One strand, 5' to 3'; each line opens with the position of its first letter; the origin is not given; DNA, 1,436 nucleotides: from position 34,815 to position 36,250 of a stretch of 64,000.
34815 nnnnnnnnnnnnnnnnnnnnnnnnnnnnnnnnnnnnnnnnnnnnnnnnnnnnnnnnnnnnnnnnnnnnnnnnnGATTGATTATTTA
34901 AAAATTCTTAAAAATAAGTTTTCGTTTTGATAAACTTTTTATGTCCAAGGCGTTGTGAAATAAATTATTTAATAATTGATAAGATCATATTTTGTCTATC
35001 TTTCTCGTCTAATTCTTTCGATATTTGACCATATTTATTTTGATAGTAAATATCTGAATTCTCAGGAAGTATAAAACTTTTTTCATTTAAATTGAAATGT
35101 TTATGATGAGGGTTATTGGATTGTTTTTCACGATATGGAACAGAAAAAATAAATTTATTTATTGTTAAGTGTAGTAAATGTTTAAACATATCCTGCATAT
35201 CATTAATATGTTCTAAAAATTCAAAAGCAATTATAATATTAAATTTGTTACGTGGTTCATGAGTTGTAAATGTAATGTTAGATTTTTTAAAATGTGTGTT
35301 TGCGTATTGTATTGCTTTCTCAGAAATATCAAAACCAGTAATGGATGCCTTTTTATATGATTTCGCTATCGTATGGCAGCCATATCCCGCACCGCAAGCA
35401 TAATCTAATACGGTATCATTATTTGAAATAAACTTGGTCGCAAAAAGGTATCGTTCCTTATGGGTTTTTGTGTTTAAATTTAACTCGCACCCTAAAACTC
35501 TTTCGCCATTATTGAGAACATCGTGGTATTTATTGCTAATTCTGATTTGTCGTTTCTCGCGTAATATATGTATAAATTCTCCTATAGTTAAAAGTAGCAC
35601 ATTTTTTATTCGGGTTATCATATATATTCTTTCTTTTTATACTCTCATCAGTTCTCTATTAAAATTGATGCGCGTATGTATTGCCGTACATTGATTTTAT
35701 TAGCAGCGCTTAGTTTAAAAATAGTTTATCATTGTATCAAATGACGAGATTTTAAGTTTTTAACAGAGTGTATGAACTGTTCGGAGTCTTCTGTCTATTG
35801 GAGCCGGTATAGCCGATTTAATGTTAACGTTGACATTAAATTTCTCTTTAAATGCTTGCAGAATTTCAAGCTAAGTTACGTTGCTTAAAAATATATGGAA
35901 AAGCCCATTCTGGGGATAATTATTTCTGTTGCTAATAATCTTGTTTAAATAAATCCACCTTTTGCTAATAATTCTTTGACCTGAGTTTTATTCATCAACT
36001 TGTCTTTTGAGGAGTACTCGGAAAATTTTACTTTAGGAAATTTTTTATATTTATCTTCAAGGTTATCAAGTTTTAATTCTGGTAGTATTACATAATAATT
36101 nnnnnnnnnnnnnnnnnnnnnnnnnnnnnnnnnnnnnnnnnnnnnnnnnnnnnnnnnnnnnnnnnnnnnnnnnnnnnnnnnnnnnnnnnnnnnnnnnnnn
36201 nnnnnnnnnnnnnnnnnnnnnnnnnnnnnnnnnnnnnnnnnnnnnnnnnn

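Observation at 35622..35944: A long 'intergenic' spacer is a decayed duplicate of the 3' end of the neighbouring RmlD-like reductase gene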

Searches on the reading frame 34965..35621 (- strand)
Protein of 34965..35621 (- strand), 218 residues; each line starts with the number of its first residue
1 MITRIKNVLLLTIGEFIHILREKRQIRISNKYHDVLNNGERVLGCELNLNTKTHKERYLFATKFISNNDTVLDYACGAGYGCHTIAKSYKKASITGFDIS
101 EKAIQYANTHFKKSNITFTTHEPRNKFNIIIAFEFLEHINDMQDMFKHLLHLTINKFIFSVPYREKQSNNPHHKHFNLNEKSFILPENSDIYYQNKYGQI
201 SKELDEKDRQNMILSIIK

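Call 9: search_protein_families(library=ncbifam, proteins=[window:34965-35621:-], max_evalue=0.01)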
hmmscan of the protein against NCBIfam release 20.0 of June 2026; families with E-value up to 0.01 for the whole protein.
window:34965-35621:- (218 aa): 24 families
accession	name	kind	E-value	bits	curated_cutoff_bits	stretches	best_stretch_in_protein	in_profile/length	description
TIGR01983.1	UbiG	equivalog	4.1e-12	45.9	102.95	1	67-154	49-144/228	bifunctional 2-polyprenyl-6-hydroxyphenol methylase/3-demethylubiquinol 3-O-methyltransferase UbiG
NF002463.0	PRK01683.1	equivalog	1.9e-09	37.5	297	1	54-172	18-139/258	trans-aconitate 2-methyltransferase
TIGR02021.1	BchM-ChlM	equivalog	7.3e-08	32.1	158.9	1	69-161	56-155/218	magnesium protoporphyrin IX methyltransferase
NF053511.1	tRNA_U34_MnmM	equivalog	1.8e-06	27.6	135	1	61-116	11-67/183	tRNA 5-(aminomethyl)-2-thiouridylate-methyltransferase MnmM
TIGR02072.1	BioC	equivalog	3.2e-06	27.1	184.95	1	67-152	34-123/244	malonyl-ACP O-methyltransferase BioC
NF008300.0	PRK11088.1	equivalog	3.2e-06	26.8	303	1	61-116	79-137/272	23S rRNA (guanine(745)-N(1))-methyltransferase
TIGR03534.1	RF_mod_PrmC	equivalog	3.7e-06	26.6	199.1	1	62-117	81-138/253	peptide chain release factor N(5)-glutamine methyltransferase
NF001244.0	PRK00216.1-5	equivalog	5.7e-06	25.8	216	1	59-119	40-105/236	bifunctional demethylmenaquinone methyltransferase/2-methoxy-6-polyprenyl-1,4-benzoquinol methylase UbiE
TIGR01934.1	MenG_MenH_UbiE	subfamily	6.5e-06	25.6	158.35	1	62-120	34-94/223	ubiquinone/menaquinone biosynthesis methyltransferase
NF010703.0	PRK14103.1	equivalog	4.3e-05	23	320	1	67-148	29-111/256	trans-aconitate 2-methyltransferase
NF011529.0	PRK14968.1-3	equivalog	7.1e-05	22.3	162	1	59-117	25-82/198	putative methyltransferase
TIGR03587.1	Pse_Me-ase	hypoth_equivalog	0.00019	21.6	112.05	1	63-165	39-145/204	pseudaminic acid biosynthesis-associated methylase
NF004851.0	PRK06202.1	equivalog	0.0002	20.8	243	1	66-143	59-146/237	hypothetical protein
TIGR04345.1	ovoA_Cterm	equivalog_domain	0.00021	20.9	170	1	61-121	33-93/242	putative 4-mercaptohistidine N1-methyltransferase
NF043040.1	corrin_prot_MT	hypoth_equivalog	0.00025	20.6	180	1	60-116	34-88/216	corrinoid protein-associated methyltransferase CpaM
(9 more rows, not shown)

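Call 10: search_protein_families(library=pfam, proteins=[window:34965-35621:-], max_evalue=0.01)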
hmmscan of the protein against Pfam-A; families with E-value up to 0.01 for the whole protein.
window:34965-35621:- (218 aa): 8 families
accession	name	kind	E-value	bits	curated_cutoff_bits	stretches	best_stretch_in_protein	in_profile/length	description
PF13847.12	Methyltransf_31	-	2e-15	57.2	27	1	66-180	2-128/145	Methyltransferase domain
PF13489.12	Methyltransf_23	-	5.2e-12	46.2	27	1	63-151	18-106/164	Methyltransferase domain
PF13649.12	Methyltransf_25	-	2.7e-11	44.5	27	1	71-150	1-90/97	Methyltransferase domain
PF08242.18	Methyltransf_12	-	1.5e-10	42.1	30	1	72-151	1-90/98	Methyltransferase domain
PF08241.18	Methyltransf_11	-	5e-09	37.1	21.2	1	72-149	1-83/95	Methyltransferase domain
PF05175.20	MTS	-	6.4e-06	26.3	23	1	67-117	31-81/170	Methyltransferase small domain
PF06325.19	PrmA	-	0.0015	18.6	22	1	64-151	158-251/296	Ribosomal protein L11 methyltransferase (PrmA)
PF02353.26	CMAS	-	0.0062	16.3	27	1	54-140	49-141/273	Mycolic acid cyclopropane synthetase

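Call 37: find_homologous_proteins(query=window:34965-35621:-, max_evalue=0.001)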
Query window:34965-35621:- (218 aa): 2 proteins with E <= 0.001 among 58 candidates.
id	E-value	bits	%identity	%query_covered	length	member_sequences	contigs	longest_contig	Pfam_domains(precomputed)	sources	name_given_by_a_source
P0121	6.0e-141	485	100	100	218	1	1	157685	PF13847.13,PF13489.13,PF05175.21,PF13649.13,PF08241.19,PF08242.19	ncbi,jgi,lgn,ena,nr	ncbi:class I SAM-dependent methyltransferase [Patescibacteria group bacterium]|nr:class I SAM-depend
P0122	1.9e-7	49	30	60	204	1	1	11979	PF13489.13,PF13649.13,PF08241.19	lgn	-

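Call 43: find_encoding_contigs(protein=P0122, flank=6000, max_places=2)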
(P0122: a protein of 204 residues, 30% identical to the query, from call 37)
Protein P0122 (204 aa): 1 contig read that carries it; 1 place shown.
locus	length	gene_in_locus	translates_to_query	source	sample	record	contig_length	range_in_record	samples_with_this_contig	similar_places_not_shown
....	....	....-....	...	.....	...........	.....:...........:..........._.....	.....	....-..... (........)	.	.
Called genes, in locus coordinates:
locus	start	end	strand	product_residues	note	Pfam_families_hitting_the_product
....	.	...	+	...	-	?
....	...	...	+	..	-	-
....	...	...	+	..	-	-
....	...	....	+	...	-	-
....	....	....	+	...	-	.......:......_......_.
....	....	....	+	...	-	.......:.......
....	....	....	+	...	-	-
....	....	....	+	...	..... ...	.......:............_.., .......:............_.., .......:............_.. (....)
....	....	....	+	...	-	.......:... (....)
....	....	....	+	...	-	-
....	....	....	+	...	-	-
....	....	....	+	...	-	-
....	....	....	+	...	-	-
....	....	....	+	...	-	-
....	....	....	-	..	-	-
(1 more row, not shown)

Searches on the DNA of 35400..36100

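Call 35: search_rna_families(source=window, start=35400, end=36100, threshold=evalue, max_evalue=1)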
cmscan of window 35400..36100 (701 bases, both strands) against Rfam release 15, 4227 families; matches with E-value up to 1: 0.
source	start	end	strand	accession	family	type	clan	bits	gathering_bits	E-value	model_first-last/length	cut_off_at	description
